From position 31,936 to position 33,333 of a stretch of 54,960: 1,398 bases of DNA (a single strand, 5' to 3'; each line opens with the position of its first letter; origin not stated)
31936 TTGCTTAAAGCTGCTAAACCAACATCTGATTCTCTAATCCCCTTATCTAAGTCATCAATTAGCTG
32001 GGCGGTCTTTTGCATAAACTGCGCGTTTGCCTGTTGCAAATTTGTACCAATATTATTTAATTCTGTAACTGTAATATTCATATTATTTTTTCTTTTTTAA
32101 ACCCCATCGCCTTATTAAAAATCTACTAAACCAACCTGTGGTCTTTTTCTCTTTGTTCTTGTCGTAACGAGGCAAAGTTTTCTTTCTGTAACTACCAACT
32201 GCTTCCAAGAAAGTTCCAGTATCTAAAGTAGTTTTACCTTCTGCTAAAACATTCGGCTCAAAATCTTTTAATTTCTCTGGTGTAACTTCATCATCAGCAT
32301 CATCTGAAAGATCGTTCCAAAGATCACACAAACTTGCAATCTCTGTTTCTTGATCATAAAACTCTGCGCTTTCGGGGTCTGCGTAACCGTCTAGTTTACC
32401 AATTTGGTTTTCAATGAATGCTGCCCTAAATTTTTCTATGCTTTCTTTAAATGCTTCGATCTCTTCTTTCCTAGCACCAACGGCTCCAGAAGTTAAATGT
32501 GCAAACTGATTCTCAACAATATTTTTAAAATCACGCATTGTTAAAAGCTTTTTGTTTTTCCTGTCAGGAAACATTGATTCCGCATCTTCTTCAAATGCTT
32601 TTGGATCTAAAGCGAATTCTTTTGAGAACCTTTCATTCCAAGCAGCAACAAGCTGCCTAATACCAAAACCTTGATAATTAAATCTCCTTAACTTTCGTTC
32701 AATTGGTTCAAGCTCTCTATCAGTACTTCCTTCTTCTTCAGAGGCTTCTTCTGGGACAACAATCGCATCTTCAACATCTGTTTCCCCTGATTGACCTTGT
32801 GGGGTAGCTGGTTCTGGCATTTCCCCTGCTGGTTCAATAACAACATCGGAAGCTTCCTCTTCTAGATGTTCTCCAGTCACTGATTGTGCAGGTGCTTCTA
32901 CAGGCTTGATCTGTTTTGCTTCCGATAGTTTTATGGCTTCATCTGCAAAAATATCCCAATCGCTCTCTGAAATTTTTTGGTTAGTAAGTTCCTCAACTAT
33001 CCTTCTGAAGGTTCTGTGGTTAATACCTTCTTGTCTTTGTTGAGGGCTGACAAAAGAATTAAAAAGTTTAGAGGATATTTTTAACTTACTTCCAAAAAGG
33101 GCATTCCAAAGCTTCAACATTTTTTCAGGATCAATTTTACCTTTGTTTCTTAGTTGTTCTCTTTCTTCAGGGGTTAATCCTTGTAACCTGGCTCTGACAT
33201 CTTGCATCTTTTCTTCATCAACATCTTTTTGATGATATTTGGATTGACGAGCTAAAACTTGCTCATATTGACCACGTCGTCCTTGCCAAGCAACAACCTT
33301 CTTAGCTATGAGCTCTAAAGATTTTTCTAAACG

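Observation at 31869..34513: Orphan three-gene cassette splits fusA from tuf inside the otherwise canonical str operon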

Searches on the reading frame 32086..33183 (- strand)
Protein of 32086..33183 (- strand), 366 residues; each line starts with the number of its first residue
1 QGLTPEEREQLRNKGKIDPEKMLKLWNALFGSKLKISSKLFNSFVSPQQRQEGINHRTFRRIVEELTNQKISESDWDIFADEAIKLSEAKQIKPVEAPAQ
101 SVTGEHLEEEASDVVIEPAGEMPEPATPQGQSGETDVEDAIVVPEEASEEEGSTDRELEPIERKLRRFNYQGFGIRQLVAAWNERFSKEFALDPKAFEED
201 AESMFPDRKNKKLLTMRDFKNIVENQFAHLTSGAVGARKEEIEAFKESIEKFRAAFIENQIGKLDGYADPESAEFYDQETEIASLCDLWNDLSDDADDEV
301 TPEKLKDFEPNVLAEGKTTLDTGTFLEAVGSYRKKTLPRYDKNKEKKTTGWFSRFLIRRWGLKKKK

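Call 29: predict_structure(alignment_id=A5)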
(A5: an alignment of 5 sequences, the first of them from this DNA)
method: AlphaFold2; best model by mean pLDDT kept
length: 366 residues; sequences in the alignment: 5
mean_pLDDT: 55.8   pTM: 0.37
mean pLDDT of the five models: 55.8, 54.6, 50.2, 46.0, 40.1
residues with pLDDT >= 90: 0; 70-90: 140; 50-70: 49; < 50: 177
segments of 3 or more residues with pLDDT < 50: 90-169, 264-276, 278-282, 292-366
pLDDT, mean of each block of 10 residues (from residue 1): 63 76 85 76 80 83 75 80 71 28 24 28 28 24 27 25 33 77 84 87 76 76 84 71 80 64 43 46 51 43 38 34 41 41 41 41 35
secondary structure, 60 per line:
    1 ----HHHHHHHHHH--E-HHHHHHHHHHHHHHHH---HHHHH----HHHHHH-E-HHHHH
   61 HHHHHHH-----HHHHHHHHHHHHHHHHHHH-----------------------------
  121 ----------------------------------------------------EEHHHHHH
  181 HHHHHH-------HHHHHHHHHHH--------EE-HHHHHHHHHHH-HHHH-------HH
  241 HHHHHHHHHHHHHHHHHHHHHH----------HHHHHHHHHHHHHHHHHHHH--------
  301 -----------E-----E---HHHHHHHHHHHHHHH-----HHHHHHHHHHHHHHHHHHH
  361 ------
elements in order: H5-14 H19-34 H38-42 H47-52 H56-67 H73-91 H175-186 H194-204 H216-226 H228-231 H239-262 H273-292 H322-336 H342-360

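Call 32: fold_search(model_id=the predicted structure, library=pdb)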
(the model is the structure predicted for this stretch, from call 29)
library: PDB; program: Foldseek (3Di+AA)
matches with E <= 10: 97; with E <= 0.001: 0
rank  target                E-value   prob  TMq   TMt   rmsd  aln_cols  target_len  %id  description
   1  1y10_B                1.4e+00  0.12  0.13  0.13  14.8       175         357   12  Mycobacterial adenylyl cyclase Rv1264, holoenzyme, inhibited state (released 2005-05-24)
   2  1z4n_B                1.4e+00  0.44  0.15  0.25   5.7        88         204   18  Structure of beta-phosphoglucomutase with inhibitor bound alpha-galactose 1-phosphate cocrystallized with Fluoride (released 2005-04-19)
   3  7d7c_F                1.4e+00  0.14  0.14  0.28  12.9       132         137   14  CryoEM structure of gp55-dependent RNA polymerase-promoter open complex (released 2021-01-20)
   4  1y10_C                1.5e+00  0.13  0.13  0.13  14.8       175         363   12  Mycobacterial adenylyl cyclase Rv1264, holoenzyme, inhibited state (released 2005-05-24)
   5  4tql_A                2.4e+00  0.08  0.12  0.18  28.4       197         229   14  Computationally designed three helix bundle (released 2014-10-15)
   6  6i03                  2.7e+00  0.16  0.13  0.20   6.9        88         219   15  D10N variant of beta-phosphoglucomutase from Lactococcus lactis complexed with tetrafluoroaluminate and beta-G6P to 1.02 (released 2019-11-20)
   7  4l8i_B                2.7e+00  0.08  0.10  0.25  11.6       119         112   12  Crystal structure of RSV epitope scaffold FFL_005 (released 2014-02-12)
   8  1z4o_A                3.1e+00  0.28  0.15  0.23   4.5        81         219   17  Structure of beta-phosphoglucomutase with inhibitor bound alpha-galactose 1-phosphate (released 2005-04-19)
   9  2wf5                  3.1e+00  0.23  0.15  0.23   5.2        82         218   18  Structure of Beta-Phosphoglucomutase inhibited with Glucose-6-phosphate and trifluoromagnesate (released 2009-09-15)
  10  1cnt_4                3.1e+00  0.08  0.13  0.30  15.6       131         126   14  CILIARY NEUROTROPHIC FACTOR (released 1997-03-26)
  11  6ydj                  3.5e+00  0.23  0.15  0.22   5.1        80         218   18  P146A variant of beta-phosphoglucomutase from Lactococcus lactis in complex with glucose 6-phosphate and trifluoromagnes (released 2020-10-28)
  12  1z4n_A                3.5e+00  0.14  0.13  0.19   6.9        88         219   15  Structure of beta-phosphoglucomutase with inhibitor bound alpha-galactose 1-phosphate cocrystallized with Fluoride (released 2005-04-19)
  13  5m36_B                3.5e+00  0.07  0.13  0.20  12.5       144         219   12  The molecular tweezer CLR01 stabilizes a disordered protein-protein interface (released 2017-11-15)
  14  7l7i_C                3.5e+00  0.06  0.10  0.09  11.1       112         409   16  Cryo-EM structure of Hsp90:FKBP51:p23 closed-state complex (released 2021-08-25)
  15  8g6k_A                3.5e+00  0.04  0.14  0.20  14.3       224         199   13  HIV-1 CA lattice bound to IP6; from capsid-like particles (released 2023-05-03)
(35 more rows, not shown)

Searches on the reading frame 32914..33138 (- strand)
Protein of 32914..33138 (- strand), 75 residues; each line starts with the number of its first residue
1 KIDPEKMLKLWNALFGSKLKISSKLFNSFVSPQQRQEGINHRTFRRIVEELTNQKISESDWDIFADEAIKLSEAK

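Call 70: search_protein_families(library=pfam, alignment_id=A9, max_evalue=1)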
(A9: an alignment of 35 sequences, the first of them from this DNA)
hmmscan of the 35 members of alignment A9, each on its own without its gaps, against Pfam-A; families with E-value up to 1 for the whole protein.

A. member 1, seq(75 aa): 2 families
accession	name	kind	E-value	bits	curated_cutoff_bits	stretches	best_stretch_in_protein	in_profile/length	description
PF12044.14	Metallopep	-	0.06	12.4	27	1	17-58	129-169/427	Putative peptidase family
PF22052.2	DUF6937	-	0.16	11.8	27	1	6-62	112-165/228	Domain of unknown function (DUF6937)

B. families by the number of members that match (of 35 scanned): 18 families
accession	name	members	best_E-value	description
PF02742.21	Fe_dep_repr_C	1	0.017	Iron dependent repressor, metal binding and dimerisation domain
PF11569.14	Homez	1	0.026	Homeodomain leucine-zipper encoding, Homez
PF16905.10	GPHH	1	0.036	Voltage-dependent L-type calcium channel, IQ-associated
PF11690.13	DUF3287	1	0.045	Protein of unknown function (DUF3287)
PF10046.14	BLOC1_2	1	0.051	Biogenesis of lysosome-related organelles complex-1 subunit 2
PF12044.14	Metallopep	1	0.06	Putative peptidase family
PF18662.7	HTH_56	1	0.083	Cch helix turn helix domain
PF13475.11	DUF4116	1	0.099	Domain of unknown function (DUF4116)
PF04365.19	BrnT_toxin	1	0.11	Ribonuclease toxin, BrnT, of type II toxin-antitoxin system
PF15511.12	CENP-T_C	1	0.12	Centromere kinetochore component CENP-T histone fold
PF10524.14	NfI_DNAbd_pre-N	1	0.12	Nuclear factor I protein pre-N-terminus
PF09524.15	Phg_2220_C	1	0.12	Conserved phage C-terminus (Phg_2220_C)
PF01289.24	Thiol_cytolysin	1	0.13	Thiol-activated cytolysin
PF21353.3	Per3-like_PAS-A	1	0.13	Period circadian protein homolog 3-like, PAS-A domain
PF22750.1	Sol_i_2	1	0.14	Ant venom allergen Sol i 2 family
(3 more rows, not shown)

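Call 71: search_solved_structures(query=A9, max_evalue=10)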
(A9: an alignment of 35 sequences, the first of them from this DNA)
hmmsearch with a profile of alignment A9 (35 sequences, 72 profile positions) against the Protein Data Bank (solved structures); distinct sequences matched with E-value up to 10: 5.
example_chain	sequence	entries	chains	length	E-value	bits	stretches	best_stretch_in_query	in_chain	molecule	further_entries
7k5b_R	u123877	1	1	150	0.53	14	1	20-54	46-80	Dynein light chain 4A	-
8bx8_R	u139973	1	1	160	0.59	13.9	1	20-54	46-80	Dynein light chain 4A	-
2i3f_A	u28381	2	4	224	1.4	12.7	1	15-49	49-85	glycolipid transfer-like protein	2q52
8eov_A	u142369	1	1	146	1.7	12.4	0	18-71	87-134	C2HR1_4r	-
2jt3_A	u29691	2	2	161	9.8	10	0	23-66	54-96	Troponin C | Troponin C, slow skeletal and cardiac muscles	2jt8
